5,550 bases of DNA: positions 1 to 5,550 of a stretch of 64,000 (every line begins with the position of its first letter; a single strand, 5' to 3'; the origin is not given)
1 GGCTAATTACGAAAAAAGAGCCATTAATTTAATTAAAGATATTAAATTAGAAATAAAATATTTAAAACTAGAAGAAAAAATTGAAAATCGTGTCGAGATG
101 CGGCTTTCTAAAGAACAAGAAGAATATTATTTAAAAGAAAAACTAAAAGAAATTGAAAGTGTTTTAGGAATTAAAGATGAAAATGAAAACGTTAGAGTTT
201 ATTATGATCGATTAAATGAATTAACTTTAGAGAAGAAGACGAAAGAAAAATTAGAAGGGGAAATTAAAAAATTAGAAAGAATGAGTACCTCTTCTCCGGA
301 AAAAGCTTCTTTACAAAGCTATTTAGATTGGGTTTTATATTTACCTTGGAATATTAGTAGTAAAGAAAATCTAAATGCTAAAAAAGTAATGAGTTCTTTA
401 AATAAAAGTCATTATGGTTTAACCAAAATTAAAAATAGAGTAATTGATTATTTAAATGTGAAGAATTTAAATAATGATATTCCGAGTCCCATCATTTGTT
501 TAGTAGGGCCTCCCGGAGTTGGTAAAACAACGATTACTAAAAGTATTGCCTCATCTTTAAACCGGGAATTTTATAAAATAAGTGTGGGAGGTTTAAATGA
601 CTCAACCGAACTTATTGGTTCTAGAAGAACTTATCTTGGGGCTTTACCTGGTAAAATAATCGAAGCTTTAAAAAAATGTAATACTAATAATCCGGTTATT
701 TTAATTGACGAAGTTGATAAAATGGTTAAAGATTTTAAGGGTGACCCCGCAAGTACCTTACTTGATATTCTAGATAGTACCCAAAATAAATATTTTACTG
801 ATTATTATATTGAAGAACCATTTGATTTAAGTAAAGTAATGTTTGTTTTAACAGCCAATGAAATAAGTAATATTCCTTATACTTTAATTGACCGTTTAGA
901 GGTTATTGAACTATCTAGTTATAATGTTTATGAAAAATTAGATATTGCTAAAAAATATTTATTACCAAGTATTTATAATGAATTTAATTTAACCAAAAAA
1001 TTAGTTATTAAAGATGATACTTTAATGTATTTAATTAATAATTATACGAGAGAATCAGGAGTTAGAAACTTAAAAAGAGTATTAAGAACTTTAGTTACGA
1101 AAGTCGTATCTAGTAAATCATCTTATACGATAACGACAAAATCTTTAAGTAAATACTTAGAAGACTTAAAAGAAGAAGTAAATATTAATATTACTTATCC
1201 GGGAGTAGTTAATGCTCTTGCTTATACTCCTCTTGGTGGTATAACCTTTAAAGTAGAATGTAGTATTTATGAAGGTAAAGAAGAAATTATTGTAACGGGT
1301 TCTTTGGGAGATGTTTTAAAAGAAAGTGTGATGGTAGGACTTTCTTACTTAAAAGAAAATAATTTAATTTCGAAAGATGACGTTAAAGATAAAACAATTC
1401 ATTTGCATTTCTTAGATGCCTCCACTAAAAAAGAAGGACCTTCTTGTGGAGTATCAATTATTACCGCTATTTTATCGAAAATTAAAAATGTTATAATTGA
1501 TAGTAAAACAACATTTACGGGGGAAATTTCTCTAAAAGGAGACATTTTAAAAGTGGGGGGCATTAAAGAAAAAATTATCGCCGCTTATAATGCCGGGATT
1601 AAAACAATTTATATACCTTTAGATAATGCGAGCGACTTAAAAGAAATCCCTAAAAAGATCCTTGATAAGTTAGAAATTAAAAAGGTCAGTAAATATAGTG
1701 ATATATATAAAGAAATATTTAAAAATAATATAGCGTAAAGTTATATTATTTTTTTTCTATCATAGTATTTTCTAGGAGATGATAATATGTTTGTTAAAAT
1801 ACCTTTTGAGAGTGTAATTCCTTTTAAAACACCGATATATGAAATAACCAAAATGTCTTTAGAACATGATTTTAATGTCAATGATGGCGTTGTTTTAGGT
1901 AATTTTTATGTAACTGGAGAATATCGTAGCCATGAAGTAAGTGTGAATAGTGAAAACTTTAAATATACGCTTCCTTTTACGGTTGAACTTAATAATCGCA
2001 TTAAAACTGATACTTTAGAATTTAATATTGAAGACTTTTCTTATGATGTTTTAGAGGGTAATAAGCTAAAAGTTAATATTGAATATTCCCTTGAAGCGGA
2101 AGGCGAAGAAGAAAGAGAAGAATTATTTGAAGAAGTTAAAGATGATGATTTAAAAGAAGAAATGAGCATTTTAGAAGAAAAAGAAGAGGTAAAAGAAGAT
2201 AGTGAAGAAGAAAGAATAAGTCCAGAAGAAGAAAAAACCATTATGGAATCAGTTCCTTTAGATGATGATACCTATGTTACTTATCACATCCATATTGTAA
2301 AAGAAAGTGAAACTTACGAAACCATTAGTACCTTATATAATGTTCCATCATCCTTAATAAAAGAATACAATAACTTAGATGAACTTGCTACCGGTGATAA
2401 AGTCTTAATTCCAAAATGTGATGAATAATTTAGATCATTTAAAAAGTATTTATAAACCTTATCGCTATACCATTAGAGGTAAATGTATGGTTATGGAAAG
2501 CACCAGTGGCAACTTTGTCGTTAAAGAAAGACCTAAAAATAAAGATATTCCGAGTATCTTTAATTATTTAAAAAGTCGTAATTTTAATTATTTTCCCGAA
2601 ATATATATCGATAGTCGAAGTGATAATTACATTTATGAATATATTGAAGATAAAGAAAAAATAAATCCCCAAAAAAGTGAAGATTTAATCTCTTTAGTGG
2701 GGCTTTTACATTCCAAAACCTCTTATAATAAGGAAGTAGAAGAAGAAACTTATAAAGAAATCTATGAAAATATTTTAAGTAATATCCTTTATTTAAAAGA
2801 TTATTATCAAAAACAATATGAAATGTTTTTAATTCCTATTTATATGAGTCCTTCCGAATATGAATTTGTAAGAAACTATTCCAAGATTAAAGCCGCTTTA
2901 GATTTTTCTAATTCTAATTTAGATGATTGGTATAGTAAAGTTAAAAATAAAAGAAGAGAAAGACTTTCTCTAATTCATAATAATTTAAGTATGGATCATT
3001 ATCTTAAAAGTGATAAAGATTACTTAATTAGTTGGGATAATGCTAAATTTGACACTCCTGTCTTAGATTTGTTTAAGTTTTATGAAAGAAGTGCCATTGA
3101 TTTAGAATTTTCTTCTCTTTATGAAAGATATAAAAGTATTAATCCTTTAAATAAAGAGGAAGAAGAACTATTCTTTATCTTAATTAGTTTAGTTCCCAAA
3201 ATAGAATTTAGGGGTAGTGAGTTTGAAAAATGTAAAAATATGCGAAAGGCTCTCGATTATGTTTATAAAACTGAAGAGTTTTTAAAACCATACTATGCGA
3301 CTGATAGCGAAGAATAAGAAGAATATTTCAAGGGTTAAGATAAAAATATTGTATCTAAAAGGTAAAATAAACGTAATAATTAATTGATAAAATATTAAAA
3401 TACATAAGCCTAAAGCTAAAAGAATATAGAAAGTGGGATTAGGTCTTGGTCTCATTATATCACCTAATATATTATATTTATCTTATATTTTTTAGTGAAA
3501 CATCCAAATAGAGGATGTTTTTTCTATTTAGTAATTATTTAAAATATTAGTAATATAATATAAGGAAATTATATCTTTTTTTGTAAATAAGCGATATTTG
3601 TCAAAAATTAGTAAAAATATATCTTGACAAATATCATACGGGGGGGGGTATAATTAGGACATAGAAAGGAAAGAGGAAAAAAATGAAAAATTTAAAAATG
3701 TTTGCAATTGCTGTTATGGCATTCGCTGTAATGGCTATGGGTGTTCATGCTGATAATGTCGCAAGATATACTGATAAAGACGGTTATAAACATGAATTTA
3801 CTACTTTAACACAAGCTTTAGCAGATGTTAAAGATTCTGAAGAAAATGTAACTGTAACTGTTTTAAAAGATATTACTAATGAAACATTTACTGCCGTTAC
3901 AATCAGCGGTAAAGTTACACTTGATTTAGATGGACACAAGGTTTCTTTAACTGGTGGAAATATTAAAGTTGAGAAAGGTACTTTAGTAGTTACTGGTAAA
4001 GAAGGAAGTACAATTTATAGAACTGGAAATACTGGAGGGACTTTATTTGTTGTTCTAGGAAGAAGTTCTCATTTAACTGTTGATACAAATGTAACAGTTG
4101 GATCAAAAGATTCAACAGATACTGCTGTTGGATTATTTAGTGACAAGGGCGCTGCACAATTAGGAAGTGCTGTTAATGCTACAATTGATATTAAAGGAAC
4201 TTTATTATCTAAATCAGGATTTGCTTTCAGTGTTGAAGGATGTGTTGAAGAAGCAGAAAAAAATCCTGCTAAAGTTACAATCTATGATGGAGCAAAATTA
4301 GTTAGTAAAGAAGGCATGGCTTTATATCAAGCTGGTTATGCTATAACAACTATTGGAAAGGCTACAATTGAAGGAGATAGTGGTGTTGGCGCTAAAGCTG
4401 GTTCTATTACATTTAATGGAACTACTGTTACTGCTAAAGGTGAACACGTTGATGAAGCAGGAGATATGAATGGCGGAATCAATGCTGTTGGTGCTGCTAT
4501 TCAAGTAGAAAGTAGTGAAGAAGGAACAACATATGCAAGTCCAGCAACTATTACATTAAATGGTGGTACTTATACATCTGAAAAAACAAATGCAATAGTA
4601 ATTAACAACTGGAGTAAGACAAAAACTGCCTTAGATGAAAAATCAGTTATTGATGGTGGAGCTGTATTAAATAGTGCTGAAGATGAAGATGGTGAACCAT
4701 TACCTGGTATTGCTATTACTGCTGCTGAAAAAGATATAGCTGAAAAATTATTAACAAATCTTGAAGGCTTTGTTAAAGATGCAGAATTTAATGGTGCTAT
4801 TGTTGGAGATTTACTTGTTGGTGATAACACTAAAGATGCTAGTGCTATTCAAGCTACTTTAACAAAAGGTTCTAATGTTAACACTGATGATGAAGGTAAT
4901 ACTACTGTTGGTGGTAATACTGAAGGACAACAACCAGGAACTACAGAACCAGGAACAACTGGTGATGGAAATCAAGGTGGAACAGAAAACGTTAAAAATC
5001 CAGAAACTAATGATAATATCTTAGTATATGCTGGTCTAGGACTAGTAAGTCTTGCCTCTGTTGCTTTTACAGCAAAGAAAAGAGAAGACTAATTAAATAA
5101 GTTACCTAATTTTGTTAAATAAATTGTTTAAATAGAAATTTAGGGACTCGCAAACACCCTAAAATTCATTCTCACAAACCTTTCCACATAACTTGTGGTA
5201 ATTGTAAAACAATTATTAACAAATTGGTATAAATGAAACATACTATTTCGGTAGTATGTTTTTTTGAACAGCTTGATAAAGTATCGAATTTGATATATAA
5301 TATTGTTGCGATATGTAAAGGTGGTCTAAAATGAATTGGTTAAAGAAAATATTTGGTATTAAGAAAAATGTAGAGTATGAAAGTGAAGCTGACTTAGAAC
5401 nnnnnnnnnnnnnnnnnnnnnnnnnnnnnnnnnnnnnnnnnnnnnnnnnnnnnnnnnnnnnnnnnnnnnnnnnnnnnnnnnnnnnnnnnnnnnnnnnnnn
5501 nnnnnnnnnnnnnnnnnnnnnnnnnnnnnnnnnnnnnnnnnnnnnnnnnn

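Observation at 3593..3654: Second G9 tract sits in the -35/-10 spacer of a sortase-substrate surface protein promoter, next to a perfect 12-bp inverted repeat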

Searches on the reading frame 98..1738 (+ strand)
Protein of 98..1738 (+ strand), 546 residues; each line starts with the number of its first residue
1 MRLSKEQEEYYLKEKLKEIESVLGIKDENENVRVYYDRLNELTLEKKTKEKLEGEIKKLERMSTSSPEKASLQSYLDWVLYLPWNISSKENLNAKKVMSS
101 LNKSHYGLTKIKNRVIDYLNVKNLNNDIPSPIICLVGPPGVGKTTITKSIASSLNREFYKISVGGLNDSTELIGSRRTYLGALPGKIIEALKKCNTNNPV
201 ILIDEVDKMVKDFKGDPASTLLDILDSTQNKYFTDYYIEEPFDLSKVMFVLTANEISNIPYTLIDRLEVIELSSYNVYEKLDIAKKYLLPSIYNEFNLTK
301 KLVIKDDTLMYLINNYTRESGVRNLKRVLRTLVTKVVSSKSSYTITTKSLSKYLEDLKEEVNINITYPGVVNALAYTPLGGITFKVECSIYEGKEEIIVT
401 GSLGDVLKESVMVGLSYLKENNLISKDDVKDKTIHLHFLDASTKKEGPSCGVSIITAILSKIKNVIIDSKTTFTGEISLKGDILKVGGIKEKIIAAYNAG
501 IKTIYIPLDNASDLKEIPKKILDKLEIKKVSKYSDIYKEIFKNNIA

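Call 9: search_protein_families(library=pfam, proteins=[window:98-1738:+], max_evalue=0.01)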
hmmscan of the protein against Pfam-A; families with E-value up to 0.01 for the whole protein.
window:98-1738:+ (546 aa): 27 families (the best 25 are shown)
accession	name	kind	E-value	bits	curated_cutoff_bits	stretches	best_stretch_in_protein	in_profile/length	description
PF05362.19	Lon_C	-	1.9e-52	178.2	21.1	1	345-541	2-203/205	Lon protease (S16) C-terminal proteolytic domain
PF00004.35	AAA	-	1.4e-24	87.5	21.2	1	133-271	1-127/131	ATPase family associated with various cellular activities (AAA)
PF22667.2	Lon_lid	-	5.4e-12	45.6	27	1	300-338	8-46/57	Lon protease AAA+ ATPase lid domain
PF13541.12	ChlI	-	3.1e-11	43.7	27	1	386-510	1-121/121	Subunit ChlI of Mg-chelatase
PF13401.12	AAA_22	-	1.5e-08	35.4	27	1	132-226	7-109/130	AAA domain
PF07728.20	AAA_5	-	8.3e-08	32.8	22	1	133-264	2-136/139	AAA domain (dynein-related subfamily)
PF07724.20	AAA_2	-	5.6e-06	26.9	27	1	133-257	6-127/166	AAA domain (Cdc48 subfamily)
PF13173.12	AAA_14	-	5.6e-06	26.8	27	1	131-209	3-74/129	AAA domain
PF13238.12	AAA_18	-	6.9e-05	23.7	29.4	1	133-255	1-101/128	AAA domain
PF24883.2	NPHP3_N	-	8.4e-05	23.3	24.8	0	126-157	18-49/164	Nephrocystin 3, N-terminal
PF03193.22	RsgA_GTPase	-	0.00013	22.3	30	1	93-162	71-138/174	RsgA GTPase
PF03266.21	NTPase_1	-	0.00015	22.1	23.9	1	133-165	2-32/168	NTPase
PF13191.12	AAA_16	-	0.00026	22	32.6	1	129-157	24-51/167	AAA ATPase domain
PF13245.12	AAA_19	-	0.00033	21.3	25.1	1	125-158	6-39/134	AAA domain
PF00910.28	RNA_helicase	-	0.00053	20.9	21.5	1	133-228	1-78/105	RNA helicase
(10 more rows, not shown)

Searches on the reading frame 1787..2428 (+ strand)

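Call 9: search_protein_families(library=pfam, proteins=[window:1787-2428:+], max_evalue=0.01)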
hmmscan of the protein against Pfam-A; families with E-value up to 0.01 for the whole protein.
window:1787-2428:+ (213 aa): 3 families
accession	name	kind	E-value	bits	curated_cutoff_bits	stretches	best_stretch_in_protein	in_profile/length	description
PF01476.26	LysM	-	5.3e-05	23.5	20.9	1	169-209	1-43/43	LysM domain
PF20918.2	SPOCS_spoVID-N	-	8.1e-05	22.9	27.1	1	54-102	79-129/132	SPOCS_spoVID-N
PF23446.1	LysM1_NFP_LYK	-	0.002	19.4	36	1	161-209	3-54/60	NFP/LYK LysM1 domain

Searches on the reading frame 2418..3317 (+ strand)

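Call 9: search_protein_families(library=pfam, proteins=[window:2418-3317:+], max_evalue=0.01)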
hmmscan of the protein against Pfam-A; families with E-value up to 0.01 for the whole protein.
window:2418-3317:+ (299 aa): 0 families

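Call 26: search_protein_families(library=ncbifam, proteins=[window:2418-3317:+], max_evalue=1)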
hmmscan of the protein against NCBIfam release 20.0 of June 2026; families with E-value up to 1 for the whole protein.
window:2418-3317:+ (299 aa): 2 families
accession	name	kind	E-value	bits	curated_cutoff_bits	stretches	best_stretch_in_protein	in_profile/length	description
TIGR02904.1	spore_ysxE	equivalog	1.4e-28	100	263.55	1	71-257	83-277/309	spore coat protein YsxE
NF053880.1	SprCtKinCotIBac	equivalog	0.0012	17.9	550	1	159-256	181-286/328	spore coat kinase CotI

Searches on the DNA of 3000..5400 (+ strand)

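Call 8: search_dna_similar(query=window:3000-5400:+, collection=plasmids, mode=near)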
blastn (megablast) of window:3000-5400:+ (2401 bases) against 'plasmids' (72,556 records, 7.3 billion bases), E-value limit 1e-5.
No match.
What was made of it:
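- Tried and rejected: The plasmid collection had no match (call 8).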
